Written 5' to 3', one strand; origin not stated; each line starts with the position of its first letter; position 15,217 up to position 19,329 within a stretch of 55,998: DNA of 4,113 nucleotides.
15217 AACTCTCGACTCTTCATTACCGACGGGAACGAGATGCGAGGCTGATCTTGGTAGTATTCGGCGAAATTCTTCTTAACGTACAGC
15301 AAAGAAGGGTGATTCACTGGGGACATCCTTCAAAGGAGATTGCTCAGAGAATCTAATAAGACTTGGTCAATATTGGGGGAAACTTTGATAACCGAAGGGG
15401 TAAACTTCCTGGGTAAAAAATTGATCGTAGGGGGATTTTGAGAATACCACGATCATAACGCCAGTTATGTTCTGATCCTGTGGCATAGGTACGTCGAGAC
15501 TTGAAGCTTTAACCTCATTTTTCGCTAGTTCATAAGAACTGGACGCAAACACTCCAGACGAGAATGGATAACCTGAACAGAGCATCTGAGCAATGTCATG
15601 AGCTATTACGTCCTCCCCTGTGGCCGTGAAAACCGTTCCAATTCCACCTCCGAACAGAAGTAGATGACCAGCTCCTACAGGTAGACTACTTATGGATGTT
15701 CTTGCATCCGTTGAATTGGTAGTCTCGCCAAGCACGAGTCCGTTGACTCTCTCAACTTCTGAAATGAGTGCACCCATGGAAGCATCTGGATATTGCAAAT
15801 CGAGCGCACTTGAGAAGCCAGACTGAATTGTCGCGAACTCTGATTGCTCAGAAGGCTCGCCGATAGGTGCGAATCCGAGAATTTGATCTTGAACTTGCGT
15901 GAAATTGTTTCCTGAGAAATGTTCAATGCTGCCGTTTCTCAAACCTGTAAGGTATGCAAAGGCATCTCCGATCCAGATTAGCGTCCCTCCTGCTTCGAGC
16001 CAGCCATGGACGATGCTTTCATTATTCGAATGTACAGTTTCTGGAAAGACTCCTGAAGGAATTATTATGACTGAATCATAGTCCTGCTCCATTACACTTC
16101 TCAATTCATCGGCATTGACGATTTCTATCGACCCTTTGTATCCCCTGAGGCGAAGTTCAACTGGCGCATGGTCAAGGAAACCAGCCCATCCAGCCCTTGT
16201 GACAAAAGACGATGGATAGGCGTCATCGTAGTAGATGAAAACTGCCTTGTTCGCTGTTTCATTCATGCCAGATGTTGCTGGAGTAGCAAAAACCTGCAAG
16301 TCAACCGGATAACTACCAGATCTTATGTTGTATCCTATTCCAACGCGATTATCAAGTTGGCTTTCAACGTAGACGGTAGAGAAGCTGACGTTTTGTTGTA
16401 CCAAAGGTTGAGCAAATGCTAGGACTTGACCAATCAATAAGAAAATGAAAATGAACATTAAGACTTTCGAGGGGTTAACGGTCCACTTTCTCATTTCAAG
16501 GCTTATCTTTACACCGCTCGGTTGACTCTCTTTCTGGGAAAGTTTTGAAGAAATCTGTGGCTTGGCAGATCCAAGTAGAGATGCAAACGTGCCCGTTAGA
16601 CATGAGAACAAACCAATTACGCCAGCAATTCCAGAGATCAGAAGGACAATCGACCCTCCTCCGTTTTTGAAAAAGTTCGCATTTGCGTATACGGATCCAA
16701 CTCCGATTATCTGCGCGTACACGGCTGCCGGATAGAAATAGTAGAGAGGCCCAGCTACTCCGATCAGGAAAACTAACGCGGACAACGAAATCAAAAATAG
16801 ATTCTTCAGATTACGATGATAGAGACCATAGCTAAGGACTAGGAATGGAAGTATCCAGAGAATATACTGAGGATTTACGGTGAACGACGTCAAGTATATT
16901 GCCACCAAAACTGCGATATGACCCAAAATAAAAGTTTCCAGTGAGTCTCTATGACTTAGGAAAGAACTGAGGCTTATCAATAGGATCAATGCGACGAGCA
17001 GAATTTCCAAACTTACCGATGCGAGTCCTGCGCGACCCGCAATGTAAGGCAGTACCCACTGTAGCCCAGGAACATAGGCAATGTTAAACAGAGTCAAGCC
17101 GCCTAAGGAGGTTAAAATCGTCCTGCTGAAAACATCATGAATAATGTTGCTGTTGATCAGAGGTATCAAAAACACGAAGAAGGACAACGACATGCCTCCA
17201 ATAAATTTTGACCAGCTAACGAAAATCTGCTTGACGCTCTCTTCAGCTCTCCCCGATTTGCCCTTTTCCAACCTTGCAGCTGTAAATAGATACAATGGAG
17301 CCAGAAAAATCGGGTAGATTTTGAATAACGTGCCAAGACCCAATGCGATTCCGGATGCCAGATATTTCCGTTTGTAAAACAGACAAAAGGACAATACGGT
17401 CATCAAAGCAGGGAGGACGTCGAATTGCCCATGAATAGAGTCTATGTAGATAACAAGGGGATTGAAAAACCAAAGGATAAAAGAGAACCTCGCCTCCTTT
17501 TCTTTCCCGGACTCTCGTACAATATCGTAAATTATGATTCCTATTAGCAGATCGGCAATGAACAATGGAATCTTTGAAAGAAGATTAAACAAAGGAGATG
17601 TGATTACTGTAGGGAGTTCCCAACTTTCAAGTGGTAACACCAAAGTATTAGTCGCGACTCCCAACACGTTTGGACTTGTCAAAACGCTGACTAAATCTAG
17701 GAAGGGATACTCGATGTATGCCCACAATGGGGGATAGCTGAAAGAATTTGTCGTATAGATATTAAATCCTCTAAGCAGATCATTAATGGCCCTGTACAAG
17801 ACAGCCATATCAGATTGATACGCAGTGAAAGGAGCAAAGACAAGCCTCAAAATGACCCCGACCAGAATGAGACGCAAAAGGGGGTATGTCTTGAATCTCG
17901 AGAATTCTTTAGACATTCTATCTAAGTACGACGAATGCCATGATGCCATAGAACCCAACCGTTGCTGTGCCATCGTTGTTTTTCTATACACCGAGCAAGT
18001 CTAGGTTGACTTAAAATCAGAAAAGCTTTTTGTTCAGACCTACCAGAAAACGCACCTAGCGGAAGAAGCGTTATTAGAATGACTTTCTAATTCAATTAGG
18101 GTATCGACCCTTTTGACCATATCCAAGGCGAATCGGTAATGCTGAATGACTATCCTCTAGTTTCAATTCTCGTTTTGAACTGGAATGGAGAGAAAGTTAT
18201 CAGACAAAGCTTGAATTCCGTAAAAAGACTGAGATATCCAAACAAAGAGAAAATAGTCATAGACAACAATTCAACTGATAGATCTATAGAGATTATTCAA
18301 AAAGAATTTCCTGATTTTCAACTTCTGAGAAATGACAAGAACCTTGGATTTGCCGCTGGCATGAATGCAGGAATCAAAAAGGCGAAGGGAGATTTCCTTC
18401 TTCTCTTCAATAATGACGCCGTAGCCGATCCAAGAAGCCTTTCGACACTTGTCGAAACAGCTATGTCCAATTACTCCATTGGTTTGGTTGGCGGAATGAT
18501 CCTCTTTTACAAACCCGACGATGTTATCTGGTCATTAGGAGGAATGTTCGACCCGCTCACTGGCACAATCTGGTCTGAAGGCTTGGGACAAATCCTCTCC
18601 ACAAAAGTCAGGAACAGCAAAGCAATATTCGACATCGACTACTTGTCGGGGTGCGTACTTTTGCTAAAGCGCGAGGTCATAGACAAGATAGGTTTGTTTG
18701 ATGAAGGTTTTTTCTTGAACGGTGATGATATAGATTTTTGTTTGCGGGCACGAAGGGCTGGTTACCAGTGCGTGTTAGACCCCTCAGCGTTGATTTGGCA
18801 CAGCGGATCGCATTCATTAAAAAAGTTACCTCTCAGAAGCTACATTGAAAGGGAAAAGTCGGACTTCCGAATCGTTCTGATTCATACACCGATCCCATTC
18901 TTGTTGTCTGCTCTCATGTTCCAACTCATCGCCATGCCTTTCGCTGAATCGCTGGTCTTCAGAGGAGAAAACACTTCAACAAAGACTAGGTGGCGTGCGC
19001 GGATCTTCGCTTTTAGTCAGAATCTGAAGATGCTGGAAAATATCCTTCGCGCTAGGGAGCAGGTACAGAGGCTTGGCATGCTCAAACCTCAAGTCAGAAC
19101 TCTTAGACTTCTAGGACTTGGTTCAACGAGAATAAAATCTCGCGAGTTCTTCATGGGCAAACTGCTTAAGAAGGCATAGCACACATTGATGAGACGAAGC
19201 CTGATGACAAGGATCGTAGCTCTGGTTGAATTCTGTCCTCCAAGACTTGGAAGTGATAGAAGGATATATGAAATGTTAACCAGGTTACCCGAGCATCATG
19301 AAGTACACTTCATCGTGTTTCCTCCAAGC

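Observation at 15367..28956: Four copies of a GT-C module plus an unplaced extracytoplasmic domain of about 340 aa: twice fused (874 aa), twice split into overlapping genes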

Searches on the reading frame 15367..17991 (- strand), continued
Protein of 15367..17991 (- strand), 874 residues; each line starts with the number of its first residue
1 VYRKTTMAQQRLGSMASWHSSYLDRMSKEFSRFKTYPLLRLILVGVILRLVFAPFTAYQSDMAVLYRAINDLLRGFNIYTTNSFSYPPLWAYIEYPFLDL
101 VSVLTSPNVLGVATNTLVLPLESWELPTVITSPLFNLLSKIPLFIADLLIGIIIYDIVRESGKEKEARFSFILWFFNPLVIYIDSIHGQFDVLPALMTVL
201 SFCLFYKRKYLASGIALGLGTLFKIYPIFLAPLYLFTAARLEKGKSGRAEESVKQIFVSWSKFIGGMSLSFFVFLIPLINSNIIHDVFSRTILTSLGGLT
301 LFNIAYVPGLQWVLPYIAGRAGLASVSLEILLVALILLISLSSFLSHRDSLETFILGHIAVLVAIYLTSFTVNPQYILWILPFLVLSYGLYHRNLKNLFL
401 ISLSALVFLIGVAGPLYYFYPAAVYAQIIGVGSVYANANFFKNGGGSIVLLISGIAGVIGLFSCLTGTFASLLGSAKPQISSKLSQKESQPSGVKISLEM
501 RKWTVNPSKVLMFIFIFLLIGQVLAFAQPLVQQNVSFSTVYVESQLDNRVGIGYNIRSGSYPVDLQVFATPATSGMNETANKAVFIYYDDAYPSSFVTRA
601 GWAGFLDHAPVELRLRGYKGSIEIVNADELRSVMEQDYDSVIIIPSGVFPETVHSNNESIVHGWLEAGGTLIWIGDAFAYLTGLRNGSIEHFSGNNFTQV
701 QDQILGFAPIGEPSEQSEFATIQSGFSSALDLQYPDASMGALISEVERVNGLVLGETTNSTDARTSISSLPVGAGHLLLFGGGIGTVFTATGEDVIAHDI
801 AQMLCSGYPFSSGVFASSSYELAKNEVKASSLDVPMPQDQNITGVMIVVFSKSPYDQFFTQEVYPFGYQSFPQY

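Call 74: search_solved_structures(query=A2, max_evalue=10, show_alignments=3)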
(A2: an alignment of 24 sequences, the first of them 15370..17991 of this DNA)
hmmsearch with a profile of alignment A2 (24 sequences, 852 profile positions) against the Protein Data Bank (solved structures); distinct sequences matched with E-value up to 10: 9.
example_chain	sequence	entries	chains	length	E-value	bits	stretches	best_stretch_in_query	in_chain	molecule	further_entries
9wno_A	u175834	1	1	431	4.7e-13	51.2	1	117-382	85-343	GPI mannosyltransferase 1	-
23gx_B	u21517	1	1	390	2e-12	49.1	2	117-366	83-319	GPI mannosyltransferase 1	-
23gf_B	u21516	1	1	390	9.5e-12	46.9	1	117-366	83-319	GPI mannosyltransferase 1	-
7zxm_A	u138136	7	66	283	0.053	14.7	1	376-476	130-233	Gap junction beta-1 protein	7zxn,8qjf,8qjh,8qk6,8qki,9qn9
7zxo_A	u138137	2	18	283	0.054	14.7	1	376-476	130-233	Gap junction beta-1 protein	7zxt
7zxp_A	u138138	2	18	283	0.054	14.6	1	376-476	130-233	Gap junction beta-1 protein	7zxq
9qnf_A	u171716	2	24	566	0.19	12.8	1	376-476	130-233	Gap junction beta-1 protein,Green fluorescent protein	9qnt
9qnd_A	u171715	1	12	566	0.2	12.8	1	376-476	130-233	Gap junction beta-1 protein,Gap junction beta-1 protein,Green fluorescent protein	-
8qai_A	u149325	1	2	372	4.5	8.3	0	414-510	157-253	sc-CC-7-LI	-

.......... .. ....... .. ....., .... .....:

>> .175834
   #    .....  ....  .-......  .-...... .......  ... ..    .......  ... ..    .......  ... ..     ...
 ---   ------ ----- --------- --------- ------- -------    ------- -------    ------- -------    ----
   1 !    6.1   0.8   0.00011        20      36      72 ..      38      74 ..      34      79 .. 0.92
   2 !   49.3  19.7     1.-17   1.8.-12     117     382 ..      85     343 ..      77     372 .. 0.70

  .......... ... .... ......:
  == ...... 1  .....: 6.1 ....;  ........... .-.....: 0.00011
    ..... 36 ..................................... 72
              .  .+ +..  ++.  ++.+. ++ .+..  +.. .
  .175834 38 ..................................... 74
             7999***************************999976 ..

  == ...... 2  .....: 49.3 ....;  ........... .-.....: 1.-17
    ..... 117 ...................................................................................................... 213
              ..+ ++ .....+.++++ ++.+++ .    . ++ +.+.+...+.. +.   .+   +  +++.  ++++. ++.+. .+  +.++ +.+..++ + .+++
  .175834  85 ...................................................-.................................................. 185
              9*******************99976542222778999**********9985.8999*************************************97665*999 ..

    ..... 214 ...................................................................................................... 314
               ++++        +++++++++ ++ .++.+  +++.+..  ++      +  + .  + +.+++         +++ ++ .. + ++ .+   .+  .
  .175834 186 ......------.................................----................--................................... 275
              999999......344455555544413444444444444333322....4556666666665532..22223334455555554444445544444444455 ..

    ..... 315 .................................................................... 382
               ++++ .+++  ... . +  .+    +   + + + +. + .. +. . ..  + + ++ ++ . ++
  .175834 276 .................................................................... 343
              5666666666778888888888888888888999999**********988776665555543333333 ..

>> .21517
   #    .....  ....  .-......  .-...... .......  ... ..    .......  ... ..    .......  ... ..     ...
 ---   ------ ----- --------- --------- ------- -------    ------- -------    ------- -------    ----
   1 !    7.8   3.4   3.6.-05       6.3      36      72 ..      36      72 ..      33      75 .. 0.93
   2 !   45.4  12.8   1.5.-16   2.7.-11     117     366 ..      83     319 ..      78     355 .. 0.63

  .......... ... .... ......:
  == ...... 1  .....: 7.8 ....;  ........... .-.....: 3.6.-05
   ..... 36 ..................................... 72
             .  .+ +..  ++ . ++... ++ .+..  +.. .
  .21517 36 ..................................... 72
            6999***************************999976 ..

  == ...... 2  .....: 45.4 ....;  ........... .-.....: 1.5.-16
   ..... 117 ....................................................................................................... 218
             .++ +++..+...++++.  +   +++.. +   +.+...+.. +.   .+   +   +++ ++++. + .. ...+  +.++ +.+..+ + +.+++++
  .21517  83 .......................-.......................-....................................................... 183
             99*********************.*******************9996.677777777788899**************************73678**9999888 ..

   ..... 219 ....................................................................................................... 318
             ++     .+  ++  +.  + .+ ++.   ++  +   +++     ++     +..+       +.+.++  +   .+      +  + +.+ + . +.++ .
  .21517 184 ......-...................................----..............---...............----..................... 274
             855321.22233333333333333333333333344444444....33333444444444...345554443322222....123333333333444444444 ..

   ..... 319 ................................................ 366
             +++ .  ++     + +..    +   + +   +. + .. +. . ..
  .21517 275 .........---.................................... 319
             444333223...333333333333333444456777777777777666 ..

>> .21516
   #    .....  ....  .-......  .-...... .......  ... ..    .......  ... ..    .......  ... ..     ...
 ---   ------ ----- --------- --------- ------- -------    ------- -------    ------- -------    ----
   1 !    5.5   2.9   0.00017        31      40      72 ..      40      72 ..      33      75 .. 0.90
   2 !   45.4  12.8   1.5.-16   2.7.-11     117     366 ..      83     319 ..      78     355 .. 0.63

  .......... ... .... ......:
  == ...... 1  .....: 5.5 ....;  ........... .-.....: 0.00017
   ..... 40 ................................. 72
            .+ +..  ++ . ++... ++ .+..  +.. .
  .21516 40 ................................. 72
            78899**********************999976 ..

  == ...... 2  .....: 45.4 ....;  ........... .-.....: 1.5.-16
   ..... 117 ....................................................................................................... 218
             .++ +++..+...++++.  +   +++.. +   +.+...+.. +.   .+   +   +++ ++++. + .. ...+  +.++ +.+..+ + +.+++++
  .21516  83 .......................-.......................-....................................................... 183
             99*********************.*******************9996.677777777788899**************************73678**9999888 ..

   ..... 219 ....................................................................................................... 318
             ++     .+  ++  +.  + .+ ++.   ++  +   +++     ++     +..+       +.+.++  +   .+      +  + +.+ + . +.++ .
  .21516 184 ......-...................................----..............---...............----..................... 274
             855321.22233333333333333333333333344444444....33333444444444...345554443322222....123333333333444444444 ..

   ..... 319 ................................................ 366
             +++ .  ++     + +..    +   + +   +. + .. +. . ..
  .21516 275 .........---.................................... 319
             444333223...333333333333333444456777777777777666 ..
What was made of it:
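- On GT-C glycosyltransferase superfamily: It aligns with Gpi14 D39 (call 74).
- On GT50 / PIG-M (Pfam PF05007, GPI-MT-I): The family profile against Gpi14 gives E=4.7e-13 (call 74).
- On OST48 / Wbp1 (GIFT-domain OST subunit): The partner is PIG-M-like (call 74).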

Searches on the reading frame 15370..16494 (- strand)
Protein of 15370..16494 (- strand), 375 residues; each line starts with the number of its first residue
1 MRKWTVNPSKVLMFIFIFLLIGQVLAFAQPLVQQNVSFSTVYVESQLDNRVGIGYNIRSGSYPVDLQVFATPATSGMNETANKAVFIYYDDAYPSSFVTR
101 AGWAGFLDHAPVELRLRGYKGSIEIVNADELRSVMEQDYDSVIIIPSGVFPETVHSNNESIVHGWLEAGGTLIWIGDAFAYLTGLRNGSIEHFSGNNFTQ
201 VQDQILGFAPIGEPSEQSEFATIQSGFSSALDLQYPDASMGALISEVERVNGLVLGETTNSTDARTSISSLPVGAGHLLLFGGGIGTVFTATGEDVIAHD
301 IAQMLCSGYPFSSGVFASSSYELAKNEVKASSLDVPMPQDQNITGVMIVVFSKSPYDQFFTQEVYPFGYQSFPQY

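Call 13: find_homologous_proteins(query=window:15370-16494:-, max_evalue=0.001)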
Query window:15370-16494:- (375 aa): 7 proteins with E <= 0.001 among 3482 candidates.
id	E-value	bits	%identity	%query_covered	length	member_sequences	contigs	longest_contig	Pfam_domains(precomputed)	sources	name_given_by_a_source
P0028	8.3e-117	408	54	94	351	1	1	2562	PF27344.1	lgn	-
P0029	1.2e-109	385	52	96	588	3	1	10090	-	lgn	-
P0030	3.6e-103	364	62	70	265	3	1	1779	-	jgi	jgi:hypothetical protein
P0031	8.2e-69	251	42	95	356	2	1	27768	PF27344.1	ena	-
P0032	3.9e-59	219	35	95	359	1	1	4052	-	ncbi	ncbi:MAG: hypothetical protein ACFFDI_26315 [Promethearchaeota archaeon]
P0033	3.9e-55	206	37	83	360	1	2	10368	PF27344.1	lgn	-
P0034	5.2e-55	205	35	94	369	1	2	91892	-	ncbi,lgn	ncbi:MAG: hypothetical protein QXQ24_07420 [Nitrososphaeria archaeon]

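Call 14: search_protein_families(library=pfam, proteins=[P0028, P0031, P0033, P0032, P0034, P0029, window:15370-16494:-], max_evalue=1)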
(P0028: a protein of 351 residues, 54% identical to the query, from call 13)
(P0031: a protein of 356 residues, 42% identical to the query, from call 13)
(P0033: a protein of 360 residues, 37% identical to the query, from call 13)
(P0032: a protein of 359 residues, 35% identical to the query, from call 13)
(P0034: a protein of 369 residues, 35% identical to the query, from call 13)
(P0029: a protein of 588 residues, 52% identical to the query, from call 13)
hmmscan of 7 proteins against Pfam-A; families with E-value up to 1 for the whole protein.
P0028 (351 aa): 0 families

P0031 (356 aa): 3 families
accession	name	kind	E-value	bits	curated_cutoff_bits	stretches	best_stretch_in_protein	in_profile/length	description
PF23262.1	NFD4_C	-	0.04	14.2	27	1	91-141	52-102/215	NFD4, C-terminal domain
PF21852.1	DUF6911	-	0.12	12.6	24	1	286-335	20-68/128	Family of unknown function (DUF6911)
PF20048.4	DUF6450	-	0.17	12.1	25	1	8-38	13-47/68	Domain of unknown function (DUF6450)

P0033 (360 aa): 0 families

P0032 (359 aa): 0 families

P0034 (369 aa): 0 families

P0029 (588 aa): 1 family
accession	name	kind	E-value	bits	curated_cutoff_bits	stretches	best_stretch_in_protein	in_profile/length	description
PF17370.7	DUF5392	-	0.65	10.5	25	0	29-76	30-81/139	Family of unknown function (DUF5392)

window:15370-16494:- (375 aa): 0 families

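Call 26: find_encoding_contigs(protein=P0034, flank=8000, max_places=2)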
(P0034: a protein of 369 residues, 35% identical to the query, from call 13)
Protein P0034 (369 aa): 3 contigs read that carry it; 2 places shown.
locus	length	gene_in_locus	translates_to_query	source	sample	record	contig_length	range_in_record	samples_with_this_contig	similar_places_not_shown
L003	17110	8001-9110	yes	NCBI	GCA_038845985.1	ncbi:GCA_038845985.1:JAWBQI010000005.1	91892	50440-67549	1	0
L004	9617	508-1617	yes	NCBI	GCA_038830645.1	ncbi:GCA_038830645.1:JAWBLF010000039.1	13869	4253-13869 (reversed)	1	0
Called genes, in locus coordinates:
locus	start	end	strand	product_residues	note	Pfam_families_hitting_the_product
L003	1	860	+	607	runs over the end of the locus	PF13522:GATase_6, PF13537:GATase_7, PF01380:SIS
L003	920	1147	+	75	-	-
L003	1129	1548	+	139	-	-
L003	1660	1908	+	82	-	PF04014:MazE_antitoxin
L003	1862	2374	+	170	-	PF01850:PIN (weak)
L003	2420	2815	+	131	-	PF07760:DUF1616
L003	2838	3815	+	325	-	PF01637:ATPase_2, PF13173:AAA_14, PF13401:AAA_22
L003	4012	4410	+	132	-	PF13641:Glyco_tranf_2_3, PF00535:Glycos_transf_2, PF12804:NTP_transf_3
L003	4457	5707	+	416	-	PF13439:Glyco_transf_4, PF13579:Glyco_trans_4_4 (weak), PF00534:Glycos_transf_1, PF13692:Glyco_trans_1_4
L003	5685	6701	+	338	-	PF00535:Glycos_transf_2, PF10111:Glyco_tranf_2_2, PF13641:Glyco_tranf_2_3, PF13506:Glyco_transf_21 (weak), PF13632:Glyco_trans_2_3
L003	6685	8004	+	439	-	-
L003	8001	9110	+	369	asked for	-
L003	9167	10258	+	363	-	PF02350:Epimerase_2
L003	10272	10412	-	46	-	-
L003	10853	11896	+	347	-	PF00483:NTP_transferase, PF12804:NTP_transf_3 (weak), PF25084:LbH_EIF2B (weak), PF00132:Hexapep (faint), PF25087:GMPPB_C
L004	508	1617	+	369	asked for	-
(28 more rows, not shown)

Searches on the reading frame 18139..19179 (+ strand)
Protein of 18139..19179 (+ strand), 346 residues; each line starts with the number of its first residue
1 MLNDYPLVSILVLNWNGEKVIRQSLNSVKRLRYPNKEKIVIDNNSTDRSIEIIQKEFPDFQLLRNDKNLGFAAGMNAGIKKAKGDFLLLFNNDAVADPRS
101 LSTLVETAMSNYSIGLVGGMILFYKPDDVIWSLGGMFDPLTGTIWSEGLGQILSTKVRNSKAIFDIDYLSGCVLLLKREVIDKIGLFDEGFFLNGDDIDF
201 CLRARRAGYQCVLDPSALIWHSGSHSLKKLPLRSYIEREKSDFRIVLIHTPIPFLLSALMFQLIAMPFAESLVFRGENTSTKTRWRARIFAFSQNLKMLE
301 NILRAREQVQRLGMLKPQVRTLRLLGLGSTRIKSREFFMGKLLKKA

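Call 4: search_protein_families(library=pfam, proteins=[window:18139-19179:+], max_evalue=0.1)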
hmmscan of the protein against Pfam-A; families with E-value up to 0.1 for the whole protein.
window:18139-19179:+ (346 aa): 6 families
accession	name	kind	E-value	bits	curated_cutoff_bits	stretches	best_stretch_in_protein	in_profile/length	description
PF00535.33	Glycos_transf_2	-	4.3e-26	92.3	23.3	1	9-184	1-167/168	Glycosyl transferase family 2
PF13641.12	Glyco_tranf_2_3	-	1e-19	71.9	27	1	8-229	3-219/230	Glycosyltransferase like family 2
PF13632.12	Glyco_trans_2_3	-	5.5e-07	30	27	1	88-246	3-143/198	Glycosyl transferase family group 2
PF10111.15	Glyco_tranf_2_2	-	4.3e-05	23.6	27.3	1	17-226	11-221/276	Glycosyltransferase like family 2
PF13506.12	Glyco_transf_21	-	0.00066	19.6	21.7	1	75-228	22-163/174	Glycosyl transferase family 21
PF02709.20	Glyco_transf_7C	-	0.033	14.3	23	1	154-210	4-61/78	N-terminal domain of galactosyltransferase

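Call 31: search_protein_families(library=ncbifam, proteins=[window:18139-19179:+], max_evalue=0.01)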
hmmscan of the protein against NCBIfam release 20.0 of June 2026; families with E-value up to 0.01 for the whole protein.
window:18139-19179:+ (346 aa): 26 families (the best 25 are shown)
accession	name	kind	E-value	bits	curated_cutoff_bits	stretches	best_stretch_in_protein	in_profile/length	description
TIGR03937.1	PgaC_IcaA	equivalog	7.9e-23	81.1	422.3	1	3-221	42-250/407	poly-beta-1,6-N-acetyl-D-glucosamine synthase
TIGR03965.1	mycofact_glyco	equivalog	1.7e-20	73.4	280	1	6-231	74-290/467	mycofactocin biosynthesis glycosyltransferase MftF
TIGR01556.1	rhamnosyltran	subfamily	2.1e-14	53.4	200.55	1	28-222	14-201/281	rhamnosyltransferase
NF007482.0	PRK10073.1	equivalog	2.4e-14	53.1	423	1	1-111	1-113/334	glycosyltransferase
NF038299.1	EPS_HpsN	equivalog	2.7e-13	49.6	425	1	6-224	1-223/317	hormogonium polysaccharide biosynthesis glycosyltransferase HpsN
TIGR04283.1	glyco_like_mftF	equivalog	3e-12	46.6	182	1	8-108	1-97/221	TIGR04283 family arsenosugar biosynthesis glycosyltransferase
TIGR03111.1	glyc2_xrt_Gpos1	hypoth_equivalog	8.8e-12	44.5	363.95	1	3-221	46-266/439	TIGR03111 family XrtG-associated glycosyltransferase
NF041875.1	EPS_EpsD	equivalog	2.4e-11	43.6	370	1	9-229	2-215/325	exopolysaccharide biosynthesis glycosyltransferase EpsD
NF047683.1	TeichurnBiosyTuaG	equivalog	1.5e-10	41.2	400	1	1-103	1-106/252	teichuronic acid biosynthesis protein TuaG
NF053739.1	GlytfEpsEBac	equivalog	1.5e-10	40.5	450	1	6-123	1-123/265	glycosyltransferase EpsE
NF050050.1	ProtGlycPglI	equivalog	3.2e-08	33.3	500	1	6-114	2-114/306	GalNAc(5)-diNAcBac-PP-undecaprenol beta-1,3-glucosyltransferase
NF050113.1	gal_furan_GlfT1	equivalog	3.2e-08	33.2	330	1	14-210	7-195/290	galactofuranosyltransferase GlfT1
NF007453.0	PRK10018.1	equivalog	3.8e-08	33.3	382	1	2-105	2-108/280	colanic acid biosynthesis glycosyltransferase WcaA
TIGR04017.1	WcaA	equivalog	5.7e-08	32.7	495.75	1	4-106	3-108/279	colanic acid biosynthesis glycosyltransferase WcaA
NF041394.1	GtaseAglG_Halo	equivalog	1.3e-07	31.2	440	1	20-121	17-120/304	glucosyl-dolichyl phosphate glucuronosyltransferase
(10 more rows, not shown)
